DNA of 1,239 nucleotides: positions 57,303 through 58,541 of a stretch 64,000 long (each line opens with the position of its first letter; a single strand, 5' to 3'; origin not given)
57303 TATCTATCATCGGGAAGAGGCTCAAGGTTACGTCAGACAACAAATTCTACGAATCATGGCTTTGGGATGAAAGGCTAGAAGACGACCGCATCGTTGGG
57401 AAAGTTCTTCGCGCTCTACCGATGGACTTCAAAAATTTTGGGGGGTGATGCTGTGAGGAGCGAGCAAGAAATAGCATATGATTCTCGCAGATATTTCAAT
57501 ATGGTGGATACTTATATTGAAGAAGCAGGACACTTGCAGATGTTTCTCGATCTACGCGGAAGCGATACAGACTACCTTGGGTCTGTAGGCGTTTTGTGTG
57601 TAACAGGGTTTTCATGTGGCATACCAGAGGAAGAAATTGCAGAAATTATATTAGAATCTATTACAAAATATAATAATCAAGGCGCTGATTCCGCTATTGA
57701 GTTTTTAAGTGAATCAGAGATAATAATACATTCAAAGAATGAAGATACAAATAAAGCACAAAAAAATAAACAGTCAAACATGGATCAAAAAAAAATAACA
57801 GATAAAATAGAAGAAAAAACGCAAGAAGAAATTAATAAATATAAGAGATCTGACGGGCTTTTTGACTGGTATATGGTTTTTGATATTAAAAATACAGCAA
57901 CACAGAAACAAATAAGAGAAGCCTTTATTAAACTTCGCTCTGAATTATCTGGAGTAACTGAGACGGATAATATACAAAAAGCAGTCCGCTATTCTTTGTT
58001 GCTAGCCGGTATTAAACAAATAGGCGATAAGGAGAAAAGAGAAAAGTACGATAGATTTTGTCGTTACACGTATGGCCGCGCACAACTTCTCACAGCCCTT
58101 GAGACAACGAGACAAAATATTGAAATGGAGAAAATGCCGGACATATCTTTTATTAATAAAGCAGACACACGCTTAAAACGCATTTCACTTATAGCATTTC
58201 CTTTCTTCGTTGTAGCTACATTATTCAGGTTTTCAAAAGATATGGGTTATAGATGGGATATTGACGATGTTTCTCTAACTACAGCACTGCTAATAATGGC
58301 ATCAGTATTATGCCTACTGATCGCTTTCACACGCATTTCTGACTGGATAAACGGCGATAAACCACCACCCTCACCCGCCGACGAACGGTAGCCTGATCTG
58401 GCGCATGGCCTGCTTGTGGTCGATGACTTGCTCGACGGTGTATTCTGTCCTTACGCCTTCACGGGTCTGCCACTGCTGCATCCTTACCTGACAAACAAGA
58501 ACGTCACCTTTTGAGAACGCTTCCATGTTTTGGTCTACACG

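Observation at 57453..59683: Three-gene cassette between cI and OL (rexAB position): candidate new anti-phage or exclusion system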

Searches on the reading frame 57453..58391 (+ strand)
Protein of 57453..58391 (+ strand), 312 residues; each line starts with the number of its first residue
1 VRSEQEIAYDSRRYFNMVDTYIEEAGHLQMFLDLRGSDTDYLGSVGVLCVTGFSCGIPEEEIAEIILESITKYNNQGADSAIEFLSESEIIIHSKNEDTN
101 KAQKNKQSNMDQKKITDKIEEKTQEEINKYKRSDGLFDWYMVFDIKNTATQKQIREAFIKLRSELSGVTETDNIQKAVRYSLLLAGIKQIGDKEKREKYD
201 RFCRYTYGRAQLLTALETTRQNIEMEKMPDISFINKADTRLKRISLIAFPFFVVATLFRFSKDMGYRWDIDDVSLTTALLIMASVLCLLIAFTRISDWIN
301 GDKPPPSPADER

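Call 3: search_protein_families(library=pfam, proteins=[window:57453-58391:+], max_evalue=0.1)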
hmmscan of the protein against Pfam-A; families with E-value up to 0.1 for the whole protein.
window:57453-58391:+ (312 aa): 1 family
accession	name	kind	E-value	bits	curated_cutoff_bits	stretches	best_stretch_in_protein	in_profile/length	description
PF00226.36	DnaJ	-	0.00064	20.2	27.8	1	138-200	1-63/63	DnaJ domain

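Call 4: search_protein_families(library=padloc, proteins=[window:57453-58391:+], max_evalue=1)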
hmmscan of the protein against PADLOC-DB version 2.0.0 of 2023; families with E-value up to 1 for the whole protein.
window:57453-58391:+ (312 aa): 2 families
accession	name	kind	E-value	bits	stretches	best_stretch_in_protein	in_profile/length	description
PDLC02167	Avs3a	-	0.01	10.9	1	64-178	1283-1393/2090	-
PDLC03539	REase_II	-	0.033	11.4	1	32-150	167-286/333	Type II restriction enzyme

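Call 5: search_protein_families(library=phrogs, proteins=[window:57453-58391:+], max_evalue=0.01)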
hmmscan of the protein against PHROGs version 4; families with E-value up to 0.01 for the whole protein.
window:57453-58391:+ (312 aa): 0 families

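Call 8: search_protein_families(library=ncbifam, proteins=[window:57453-58391:+], max_evalue=0.1)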
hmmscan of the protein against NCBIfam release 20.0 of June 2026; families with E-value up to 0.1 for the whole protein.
window:57453-58391:+ (312 aa): 3 families
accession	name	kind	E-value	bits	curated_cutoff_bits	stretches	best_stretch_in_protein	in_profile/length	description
TIGR02349.1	DnaJ_bact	equivalog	0.00014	21.4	377.2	1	138-226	1-90/354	molecular chaperone DnaJ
NF008035.0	PRK10767.1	subfamily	0.0034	16.5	338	1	138-207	5-74/374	molecular chaperone DnaJ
NF010872.0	PRK14279.1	equivalog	0.0076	15.4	556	1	138-204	10-76/394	molecular chaperone DnaJ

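Call 18: find_encoding_contigs(protein=window:57453-58391:+, flank=6000, max_places=10)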
Protein window:57453-58391:+ (312 aa): 1 contig read that carries it; 1 place shown.
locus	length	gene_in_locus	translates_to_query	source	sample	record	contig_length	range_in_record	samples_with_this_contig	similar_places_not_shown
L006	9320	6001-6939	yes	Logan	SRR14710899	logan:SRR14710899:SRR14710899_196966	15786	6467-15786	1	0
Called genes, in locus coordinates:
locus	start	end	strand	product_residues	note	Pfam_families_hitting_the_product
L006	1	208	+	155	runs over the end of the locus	-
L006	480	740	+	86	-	-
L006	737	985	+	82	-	-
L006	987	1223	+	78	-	-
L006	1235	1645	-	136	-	PF05866:RusA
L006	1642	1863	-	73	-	-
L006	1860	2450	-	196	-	-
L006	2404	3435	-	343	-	PF07120:DUF1376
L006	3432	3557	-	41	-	-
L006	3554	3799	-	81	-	-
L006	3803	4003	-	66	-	-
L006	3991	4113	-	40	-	-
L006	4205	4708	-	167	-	-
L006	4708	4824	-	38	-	-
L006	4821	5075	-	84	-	-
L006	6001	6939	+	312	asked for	-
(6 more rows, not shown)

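Call 19: find_homologous_proteins(query=window:57453-58391:+, max_evalue=0.001)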
Query window:57453-58391:+ (312 aa): 1 proteins with E <= 0.001 among 1434 candidates.
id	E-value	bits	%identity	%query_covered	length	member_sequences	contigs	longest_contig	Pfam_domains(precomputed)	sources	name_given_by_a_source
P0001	2.0e-192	656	100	95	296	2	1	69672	-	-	-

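Call 30: search_protein_representatives(protein=window:57453-58391:+)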
Query: 312 residues. Proteins with E-value up to 0.001 (for the whole library): 36; up to 1e-10: 10; up to 1e-30: 2. The best 36 are listed.
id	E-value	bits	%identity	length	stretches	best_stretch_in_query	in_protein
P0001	6.4e-193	655.9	100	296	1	17-312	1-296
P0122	4.7e-33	131.2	43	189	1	120-300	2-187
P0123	2.8e-24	102.5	36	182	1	124-300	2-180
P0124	1.2e-17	80.7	34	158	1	122-264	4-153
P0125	1.1e-13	67.7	40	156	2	234-301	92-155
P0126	1.7e-13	67.1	41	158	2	234-302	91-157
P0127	1.9e-12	63.6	51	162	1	232-300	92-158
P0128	2.5e-12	63.2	53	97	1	234-302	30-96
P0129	6.6e-12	61.8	54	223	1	231-300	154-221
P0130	1.2e-11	60.9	31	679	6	135-204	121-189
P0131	2.2e-10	56.8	51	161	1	234-301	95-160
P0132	7.6e-10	55.1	57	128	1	232-301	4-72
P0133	9.7e-09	51.4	51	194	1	234-302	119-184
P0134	1.2e-08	51.2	41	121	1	232-301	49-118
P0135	2.0e-08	50.4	36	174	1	206-301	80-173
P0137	8.3e-08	48.4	33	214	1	172-301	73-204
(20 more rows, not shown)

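Call 34: find_encoding_contigs(protein=P0122, flank=6000, max_places=5)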
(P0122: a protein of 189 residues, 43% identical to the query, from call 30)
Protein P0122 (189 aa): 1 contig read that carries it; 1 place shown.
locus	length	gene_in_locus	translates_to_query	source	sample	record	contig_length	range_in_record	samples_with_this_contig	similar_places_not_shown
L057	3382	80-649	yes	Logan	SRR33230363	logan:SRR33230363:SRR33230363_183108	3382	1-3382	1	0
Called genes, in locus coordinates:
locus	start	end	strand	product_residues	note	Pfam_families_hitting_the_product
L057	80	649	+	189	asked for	PF00226:DnaJ (weak)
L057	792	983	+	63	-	-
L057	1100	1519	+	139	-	-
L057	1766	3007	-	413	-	PF13006:Nterm_IS4, PF01609:DDE_Tnp_1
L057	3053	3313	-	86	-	-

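Call 44: find_encoding_contigs(protein=P0126, flank=4000, max_places=4)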
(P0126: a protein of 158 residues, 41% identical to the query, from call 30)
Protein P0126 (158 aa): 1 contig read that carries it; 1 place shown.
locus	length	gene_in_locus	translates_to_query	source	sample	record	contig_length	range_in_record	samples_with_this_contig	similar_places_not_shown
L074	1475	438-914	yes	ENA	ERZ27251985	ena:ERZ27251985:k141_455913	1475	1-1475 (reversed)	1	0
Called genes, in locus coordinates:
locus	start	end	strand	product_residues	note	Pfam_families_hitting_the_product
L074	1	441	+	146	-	?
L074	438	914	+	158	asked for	-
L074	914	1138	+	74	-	-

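Call 45: find_encoding_contigs(protein=P0127, flank=4000, max_places=4)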
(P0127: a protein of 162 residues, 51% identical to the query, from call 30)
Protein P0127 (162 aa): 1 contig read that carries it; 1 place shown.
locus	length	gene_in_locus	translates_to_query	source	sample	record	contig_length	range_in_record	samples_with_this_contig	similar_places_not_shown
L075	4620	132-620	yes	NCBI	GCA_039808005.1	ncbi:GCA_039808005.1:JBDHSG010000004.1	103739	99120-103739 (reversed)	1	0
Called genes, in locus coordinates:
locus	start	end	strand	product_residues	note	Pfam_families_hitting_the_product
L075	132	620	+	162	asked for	-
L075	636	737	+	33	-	-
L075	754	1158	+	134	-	-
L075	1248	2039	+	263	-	-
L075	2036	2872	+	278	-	-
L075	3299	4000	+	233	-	PF00589:Phage_integrase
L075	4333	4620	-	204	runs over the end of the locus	PF00929:RNase_T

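Call 46: find_encoding_contigs(protein=P0123, flank=4000, max_places=4)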
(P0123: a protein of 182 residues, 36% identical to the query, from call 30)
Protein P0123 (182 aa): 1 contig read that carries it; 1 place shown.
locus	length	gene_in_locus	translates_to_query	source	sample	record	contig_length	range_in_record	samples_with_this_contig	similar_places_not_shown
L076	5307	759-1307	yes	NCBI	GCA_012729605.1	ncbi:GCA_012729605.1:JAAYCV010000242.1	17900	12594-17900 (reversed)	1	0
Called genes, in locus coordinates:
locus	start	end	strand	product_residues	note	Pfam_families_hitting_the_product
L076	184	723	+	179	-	-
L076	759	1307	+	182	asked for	-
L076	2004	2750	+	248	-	-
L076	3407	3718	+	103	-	-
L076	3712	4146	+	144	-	-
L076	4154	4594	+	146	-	-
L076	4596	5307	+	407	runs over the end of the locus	PF10926:DUF2800, PF12705:PDDEXK_1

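Call 47: find_encoding_contigs(protein=P0129, flank=4000, max_places=4)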
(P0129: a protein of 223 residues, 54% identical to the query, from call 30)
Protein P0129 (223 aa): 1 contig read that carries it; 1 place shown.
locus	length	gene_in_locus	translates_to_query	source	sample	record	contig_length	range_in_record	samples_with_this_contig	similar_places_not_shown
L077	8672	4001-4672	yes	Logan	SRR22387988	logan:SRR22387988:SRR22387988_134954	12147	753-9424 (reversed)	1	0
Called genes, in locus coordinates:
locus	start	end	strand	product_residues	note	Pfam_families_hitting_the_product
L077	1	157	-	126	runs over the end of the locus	-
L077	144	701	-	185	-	-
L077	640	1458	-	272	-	-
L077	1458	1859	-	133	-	PF05772:NinB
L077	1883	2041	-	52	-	-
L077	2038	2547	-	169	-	-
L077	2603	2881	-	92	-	-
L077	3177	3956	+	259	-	PF00717:Peptidase_S24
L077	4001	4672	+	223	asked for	-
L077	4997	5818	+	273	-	PF02498:Bro-N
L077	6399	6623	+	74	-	-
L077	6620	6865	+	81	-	-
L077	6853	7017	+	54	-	-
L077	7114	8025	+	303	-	PF13479:AAA_24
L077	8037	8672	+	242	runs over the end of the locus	PF10108:DNA_pol_B_exo2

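Call 60: predict_structure(alignment_id=A3)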
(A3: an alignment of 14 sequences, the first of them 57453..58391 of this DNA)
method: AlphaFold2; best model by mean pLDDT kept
length: 312 residues; sequences in the alignment: 14
mean_pLDDT: 80.5   pTM: 0.43
mean pLDDT of the five models: 80.5, 79.3, 79.2, 78.0, 71.6
residues with pLDDT >= 90: 94; 70-90: 145; 50-70: 71; < 50: 2
segments of 3 or more residues with pLDDT < 50: none
pLDDT, mean of each block of 10 residues (from residue 1): 65 69 66 63 71 74 79 78 77 77 82 91 96 94 97 97 86 90 97 96 89 91 83 56 80 85 70 80 85 70 66 57
secondary structure, 60 per line:
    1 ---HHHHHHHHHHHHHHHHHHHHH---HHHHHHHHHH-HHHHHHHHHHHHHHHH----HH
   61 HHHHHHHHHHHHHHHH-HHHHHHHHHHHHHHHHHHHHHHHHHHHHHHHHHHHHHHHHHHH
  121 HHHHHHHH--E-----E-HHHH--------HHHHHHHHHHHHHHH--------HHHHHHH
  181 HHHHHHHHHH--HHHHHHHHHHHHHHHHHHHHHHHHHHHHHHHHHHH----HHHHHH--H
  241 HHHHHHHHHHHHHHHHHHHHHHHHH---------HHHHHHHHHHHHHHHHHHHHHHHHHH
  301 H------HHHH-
elements in order: H4-24 H28-37 H39-54 H59-76 H78-128 H139-142 H151-165 H174-190 H193-227 H232-237 H240-265 H275-301 H308-311

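Call 68: fold_search(model_id=the predicted structure, library=pdb)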
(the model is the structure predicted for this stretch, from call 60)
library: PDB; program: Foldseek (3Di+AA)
matches with E <= 10: 104; with E <= 0.001: 0
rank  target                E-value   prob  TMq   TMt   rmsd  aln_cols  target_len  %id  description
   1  2dn9_MODEL_1_A        1.2e-02  1.00  0.20  0.72   1.9        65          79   26  Solution structure of J-domain from the DnaJ homolog, human Tid1 protein (released 2006-10-25)
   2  2cug_MODEL_1_A        2.0e-02  1.00  0.19  0.61   2.4        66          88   27  Solution structure of the J domain of the pseudo DnaJ protein, mouse hypothetical mKIAA0962 (released 2005-11-26)
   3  6iws_MODEL_1_A        2.4e-02  1.00  0.19  0.73   2.2        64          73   25  Solution structure of the J-domain of Tid1, a Mitochondrial Hsp40/DnaJ Protein (released 2019-12-11)
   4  2dmx_MODEL_1_A        2.7e-02  1.00  0.20  0.60   3.5        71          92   22  Solution structure of the J domain of DnaJ homolog subfamily B member 8 (released 2006-10-24)
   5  3ucs_C                2.8e-02  1.00  0.21  0.81   2.4        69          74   20  Crystal structure of the complex between CBPA J-domain and CBPM (released 2013-07-03)
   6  3ucs_D                2.8e-02  1.00  0.20  0.85   2.4        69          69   20  Crystal structure of the complex between CBPA J-domain and CBPM (released 2013-07-03)
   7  4j7z_C                3.0e-02  1.00  0.19  0.54   1.7        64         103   23  Thermus thermophilus DNAJ J- and G/F-DOMAINS (released 2013-07-31)
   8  5vso_MODEL_1_A        3.5e-02  1.00  0.19  0.74   2.0        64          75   25  NMR structure of Ydj1 J-domain, a cytosolic Hsp40 from Saccharomyces cerevisiae (released 2017-11-01)
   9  6rzy_A                3.7e-02  1.00  0.20  0.78   2.2        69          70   22  Plasmodium falciparum PFA0660w Hsp40 co-chaperone J-domain (released 2019-10-02)
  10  4j7z_E                3.9e-02  1.00  0.19  0.59   1.6        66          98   23  Thermus thermophilus DNAJ J- and G/F-DOMAINS (released 2013-07-31)
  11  4j7z_F                4.7e-02  1.00  0.18  0.57   1.1        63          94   22  Thermus thermophilus DNAJ J- and G/F-DOMAINS (released 2013-07-31)
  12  2och                  5.0e-02  1.00  0.18  0.74   2.8        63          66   21  J-domain of dnj-12 from Caenorhabditis elegans (released 2007-01-23)
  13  2ctp_MODEL_1_A        5.5e-02  1.00  0.19  0.66   2.6        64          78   16  Solution structure of J-domain from human DnaJ subfamily B menber 12 (released 2005-11-24)
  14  9dyv_MODEL_1_A        6.8e-02  1.00  0.19  0.47   2.2        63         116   22  Assembly and functional mechanisms of the Hsp70-Hsp40 chaperone machinery (released 2025-10-22)
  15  8j07_V                7.5e-02  1.00  0.19  0.20   2.0        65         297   23  96nm repeat of human respiratory doublet microtubule and associated axonemal complexes (released 2023-07-26)
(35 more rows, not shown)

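Call 90: search_dna_similar(query=window:57453-58391:+, collection=phages, mode=protein, max_rows=15, max_evalue=0.01)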
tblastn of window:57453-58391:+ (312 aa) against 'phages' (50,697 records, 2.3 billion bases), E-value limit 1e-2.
No match.

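Call 91: search_protein_families(library=pfam, alignment_id=A3, max_evalue=0.01)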
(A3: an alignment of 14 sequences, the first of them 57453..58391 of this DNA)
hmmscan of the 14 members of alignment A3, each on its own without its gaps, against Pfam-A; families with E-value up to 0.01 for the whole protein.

A. member 1, window:57453-58391:+ (312 aa): 1 family
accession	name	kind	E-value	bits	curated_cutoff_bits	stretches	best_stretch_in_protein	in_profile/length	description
PF00226.36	DnaJ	-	0.00064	20.2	27.8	1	138-200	1-63/63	DnaJ domain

B. families by the number of members that match (of 14 scanned): 3 families
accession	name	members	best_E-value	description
PF00226.36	DnaJ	7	2.5e-12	DnaJ domain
PF18834.6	LPD22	1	9.4e-08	Large polyvalent protein associated domain 22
PF01757.29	Acyl_transf_3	1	0.0078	Acyltransferase domain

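Call 92: search_protein_families(library=phrogs, alignment_id=A3, max_evalue=0.01)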
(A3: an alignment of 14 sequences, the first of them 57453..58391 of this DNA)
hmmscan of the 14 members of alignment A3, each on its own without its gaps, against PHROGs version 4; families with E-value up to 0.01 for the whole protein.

A. member 1, window:57453-58391:+ (312 aa): 0 families

B. families by the number of members that match (of 14 scanned): 3 families
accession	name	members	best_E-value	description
phrog_14336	-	4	1.5e-07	-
phrog_2778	-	1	7.7e-05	-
phrog_11153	-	1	0.0059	-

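Call 93: search_protein_families(library=pfam, proteins=[L074:1-438:+, L076:184-720:+], max_evalue=0.001)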
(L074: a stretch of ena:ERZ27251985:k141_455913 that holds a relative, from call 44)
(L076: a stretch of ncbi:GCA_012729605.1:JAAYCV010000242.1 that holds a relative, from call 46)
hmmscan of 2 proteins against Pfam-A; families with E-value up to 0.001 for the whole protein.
L074:1-438:+ (146 aa): 1 family
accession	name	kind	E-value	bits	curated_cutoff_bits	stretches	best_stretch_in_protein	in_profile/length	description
PF00717.28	Peptidase_S24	-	1.9e-18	66.7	23.3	1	45-138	29-116/116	Peptidase S24-like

L076:184-720:+ (179 aa): 0 families
